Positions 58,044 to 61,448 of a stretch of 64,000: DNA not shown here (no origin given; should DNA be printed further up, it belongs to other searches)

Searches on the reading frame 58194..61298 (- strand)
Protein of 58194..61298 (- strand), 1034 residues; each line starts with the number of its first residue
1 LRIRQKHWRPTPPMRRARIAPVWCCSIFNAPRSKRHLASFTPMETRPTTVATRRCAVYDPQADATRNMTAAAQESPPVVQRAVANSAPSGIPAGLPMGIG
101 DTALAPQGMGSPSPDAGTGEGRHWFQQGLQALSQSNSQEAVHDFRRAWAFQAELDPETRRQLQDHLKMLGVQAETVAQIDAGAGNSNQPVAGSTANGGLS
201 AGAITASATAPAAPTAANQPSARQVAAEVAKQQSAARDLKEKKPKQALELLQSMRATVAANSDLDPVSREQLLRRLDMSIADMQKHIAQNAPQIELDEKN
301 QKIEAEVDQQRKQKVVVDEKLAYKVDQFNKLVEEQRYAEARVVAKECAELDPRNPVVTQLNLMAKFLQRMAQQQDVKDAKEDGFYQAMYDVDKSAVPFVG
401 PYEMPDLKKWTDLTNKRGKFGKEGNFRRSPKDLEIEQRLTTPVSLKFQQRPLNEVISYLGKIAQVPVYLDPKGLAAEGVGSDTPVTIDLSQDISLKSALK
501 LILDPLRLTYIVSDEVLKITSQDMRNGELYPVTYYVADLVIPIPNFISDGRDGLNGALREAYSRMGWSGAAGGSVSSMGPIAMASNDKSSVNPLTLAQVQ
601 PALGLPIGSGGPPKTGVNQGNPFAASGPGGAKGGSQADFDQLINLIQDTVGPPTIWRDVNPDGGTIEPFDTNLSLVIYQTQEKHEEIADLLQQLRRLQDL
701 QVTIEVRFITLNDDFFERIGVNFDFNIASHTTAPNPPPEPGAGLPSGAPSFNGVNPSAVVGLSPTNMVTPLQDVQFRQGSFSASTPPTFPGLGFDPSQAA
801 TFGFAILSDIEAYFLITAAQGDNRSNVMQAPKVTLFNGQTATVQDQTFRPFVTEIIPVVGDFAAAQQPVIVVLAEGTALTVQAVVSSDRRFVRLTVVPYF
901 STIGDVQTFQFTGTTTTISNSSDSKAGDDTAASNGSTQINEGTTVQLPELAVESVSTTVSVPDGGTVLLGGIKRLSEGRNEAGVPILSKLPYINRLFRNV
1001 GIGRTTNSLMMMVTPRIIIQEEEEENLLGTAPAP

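Call 53: search_protein_families(library=pfam, proteins=[window:58194-61298:-], max_evalue=0.0001)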
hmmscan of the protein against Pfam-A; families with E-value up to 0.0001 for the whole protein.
window:58194-61298:- (1034 aa): 1 family
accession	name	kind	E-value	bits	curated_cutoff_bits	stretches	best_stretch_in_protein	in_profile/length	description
PF00263.26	Secretin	-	5.2e-22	78.7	27.5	1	819-1018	2-168/169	Bacterial type II and III secretion system protein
